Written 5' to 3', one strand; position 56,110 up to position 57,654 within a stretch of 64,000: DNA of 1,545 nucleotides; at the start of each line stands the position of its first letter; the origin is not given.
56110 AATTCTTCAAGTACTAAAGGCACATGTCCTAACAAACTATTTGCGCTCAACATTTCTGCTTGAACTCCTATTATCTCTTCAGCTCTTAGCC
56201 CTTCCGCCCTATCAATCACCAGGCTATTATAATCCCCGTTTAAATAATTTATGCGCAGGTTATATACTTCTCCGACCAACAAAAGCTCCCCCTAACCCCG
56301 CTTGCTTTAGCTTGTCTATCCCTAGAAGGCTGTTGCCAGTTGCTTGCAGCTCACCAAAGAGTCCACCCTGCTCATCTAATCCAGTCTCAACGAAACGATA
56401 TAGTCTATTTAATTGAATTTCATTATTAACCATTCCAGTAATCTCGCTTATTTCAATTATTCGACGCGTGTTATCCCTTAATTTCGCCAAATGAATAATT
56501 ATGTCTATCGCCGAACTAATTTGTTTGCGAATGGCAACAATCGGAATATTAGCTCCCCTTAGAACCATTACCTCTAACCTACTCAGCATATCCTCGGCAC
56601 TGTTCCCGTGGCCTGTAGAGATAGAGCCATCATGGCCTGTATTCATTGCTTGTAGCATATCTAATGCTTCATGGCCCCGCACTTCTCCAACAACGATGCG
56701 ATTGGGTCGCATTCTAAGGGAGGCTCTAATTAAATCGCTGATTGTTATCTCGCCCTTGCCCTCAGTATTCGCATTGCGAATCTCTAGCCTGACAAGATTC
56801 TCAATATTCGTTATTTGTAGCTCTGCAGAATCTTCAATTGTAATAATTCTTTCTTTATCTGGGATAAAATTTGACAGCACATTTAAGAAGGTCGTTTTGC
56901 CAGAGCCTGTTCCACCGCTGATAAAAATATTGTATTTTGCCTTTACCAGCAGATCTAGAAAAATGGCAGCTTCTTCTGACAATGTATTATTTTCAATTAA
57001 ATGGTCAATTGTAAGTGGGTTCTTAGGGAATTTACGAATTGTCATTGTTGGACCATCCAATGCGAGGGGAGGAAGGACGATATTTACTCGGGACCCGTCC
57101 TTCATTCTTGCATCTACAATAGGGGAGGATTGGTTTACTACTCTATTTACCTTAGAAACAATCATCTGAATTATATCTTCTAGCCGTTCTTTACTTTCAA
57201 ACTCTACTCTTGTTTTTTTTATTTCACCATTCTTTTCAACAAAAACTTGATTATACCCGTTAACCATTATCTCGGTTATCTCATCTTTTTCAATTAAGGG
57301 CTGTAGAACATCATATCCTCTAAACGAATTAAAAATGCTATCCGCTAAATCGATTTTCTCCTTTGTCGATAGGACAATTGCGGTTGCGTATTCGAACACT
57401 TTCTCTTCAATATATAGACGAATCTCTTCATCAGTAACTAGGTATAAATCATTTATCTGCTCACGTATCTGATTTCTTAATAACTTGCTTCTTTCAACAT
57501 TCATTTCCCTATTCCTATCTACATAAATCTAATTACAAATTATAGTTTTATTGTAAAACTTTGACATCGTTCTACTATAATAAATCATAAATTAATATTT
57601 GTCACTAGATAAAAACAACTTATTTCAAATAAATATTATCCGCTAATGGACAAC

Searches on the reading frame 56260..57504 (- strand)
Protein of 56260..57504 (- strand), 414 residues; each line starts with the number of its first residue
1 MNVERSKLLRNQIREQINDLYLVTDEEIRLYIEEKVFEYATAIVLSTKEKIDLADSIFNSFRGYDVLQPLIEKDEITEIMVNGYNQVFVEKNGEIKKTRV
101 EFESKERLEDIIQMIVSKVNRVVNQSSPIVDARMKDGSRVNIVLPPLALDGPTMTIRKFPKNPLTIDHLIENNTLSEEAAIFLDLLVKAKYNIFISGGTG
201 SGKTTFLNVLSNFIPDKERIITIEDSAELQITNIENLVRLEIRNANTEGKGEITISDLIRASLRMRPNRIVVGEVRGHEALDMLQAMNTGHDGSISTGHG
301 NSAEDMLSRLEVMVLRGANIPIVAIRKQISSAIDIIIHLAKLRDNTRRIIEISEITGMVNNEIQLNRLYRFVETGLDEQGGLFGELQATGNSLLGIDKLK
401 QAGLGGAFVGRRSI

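Call 5: search_protein_families(library=pfam, proteins=[window:56260-57504:-], max_evalue=0.1)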
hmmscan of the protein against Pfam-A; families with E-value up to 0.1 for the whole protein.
window:56260-57504:- (414 aa): 13 families
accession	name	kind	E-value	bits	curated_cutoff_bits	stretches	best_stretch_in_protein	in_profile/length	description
PF00437.27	T2SSE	-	1.3e-56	192.3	24.9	1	66-348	7-287/370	Type II/IV secretion system protein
PF00005.33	ABC_tran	-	0.00031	21.8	25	1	185-231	6-51/137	ABC transporter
PF12775.13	AAA_7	-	0.00041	20.4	25.8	1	179-238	22-82/181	P-loop containing dynein motor region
PF04665.18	Pox_A32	-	0.002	18.1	22.8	1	184-214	7-37/242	Poxvirus A32 protein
PF01580.24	FtsK_SpoIIIE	-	0.0073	16.2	24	1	186-210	36-59/221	FtsK/SpoIIIE family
PF14532.12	Sigma54_activ_2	-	0.016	15.9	25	1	183-229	14-60/138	Sigma-54 interaction domain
PF03029.23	ATP_bind_1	-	0.018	15.3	27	1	195-219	1-25/240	Conserved hypothetical ATP binding protein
PF07693.20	KAP_NTPase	-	0.026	14.2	20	1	186-223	12-53/293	KAP family P-loop domain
PF16796.11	Microtub_bd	-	0.03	14.7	27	1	166-209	66-110/155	Microtubule binding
PF20720.3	nSTAND3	-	0.03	14.4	27.2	0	190-229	17-57/155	Novel STAND NTPase 3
PF13401.12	AAA_22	-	0.032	15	27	0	190-273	5-91/130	AAA domain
PF01135.25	PCMT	-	0.039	14.1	20.3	1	179-245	62-126/210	Protein-L-isoaspartate(D-aspartate) O-methyltransferase (PCMT)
PF13555.12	AAA_29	-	0.053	13.7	27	0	191-209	23-41/61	P-loop containing region of AAA domain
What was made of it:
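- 56260..57504 (-): ATPase 1: canonical CpaF/TadA-type secretion ATPase (414 aa). Pfam T2SSE E=1.3e-56 (call 5).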

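Call 6: search_protein_families(library=ncbifam, proteins=[window:56260-57504:-], max_evalue=0.1)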
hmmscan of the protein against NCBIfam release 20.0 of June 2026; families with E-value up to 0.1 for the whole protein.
window:56260-57504:- (414 aa): 38 families (the best 25 are shown)
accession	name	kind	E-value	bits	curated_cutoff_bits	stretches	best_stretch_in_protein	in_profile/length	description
TIGR03819.1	heli_sec_ATPase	hypoth_equivalog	2.3e-87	293.3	373.15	1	38-353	27-339/340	TadA family conjugal transfer-associated ATPase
TIGR02788.1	VirB11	equivalog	2e-67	227.4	249.95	2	178-352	132-306/308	P-type DNA transfer ATPase VirB11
NF058587.1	archaellum_moto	equivalog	6.3e-65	219.9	550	1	10-362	93-440/527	archaellum flagellar ATPase motor FlaI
TIGR02782.1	TrbB_P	equivalog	3.1e-63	213.9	304.55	1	69-361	16-299/303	P-type conjugative transfer ATPase TrbB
NF010475.0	PRK13900.1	equivalog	1.5e-57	195.2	389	2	177-352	147-322/333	type IV secretion system ATPase VirB11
NF010469.0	PRK13894.1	subfamily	3.4e-54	184.4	508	1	70-363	30-315/320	conjugal transfer ATPase TrbB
NF010407.0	PRK13833.1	subfamily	7.8e-44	150.4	499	1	71-367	26-312/323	conjugal transfer protein TrbB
NF053672.1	bindosome_BasE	exception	2.1e-40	138.9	1000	1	64-361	138-436/512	bindosome assembly system ATPase subunit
NF010425.0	PRK13851.1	equivalog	1.9e-39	135.5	461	2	179-342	151-315/344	type IV secretion system protein VirB11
NF041000.1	ATPase_ComGA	equivalog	3.5e-18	65.6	300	1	176-317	113-249/267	competence type IV pilus ATPase ComGA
TIGR01420.1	pilT_fam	subfamily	3.3e-16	59.4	319.1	1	73-366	11-296/343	PilT/PilU family type 4a pilus ATPase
TIGR02533.1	type_II_gspE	equivalog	8.1e-15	54.4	630.25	1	175-313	227-359/486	type II secretion system ATPase GspE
NF007755.0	PRK10436.1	equivalog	2.4e-14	52.9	617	1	180-317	209-339/465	type II secretion system protein GspE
TIGR02538.1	type_IV_pilB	equivalog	1.4e-13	50.4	675.65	1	177-317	303-436/564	type IV-A pilus assembly ATPase PilB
NF053534.1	T4PilAsmATPsTfpB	equivalog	5.7e-12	44.8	850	1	182-311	328-450/584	type IV pilus assembly ATPase TfpB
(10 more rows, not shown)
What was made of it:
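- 56260..57504 (-): TIGR03819 TadA-family 293 bits, below its 373 cut-off (call 6).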
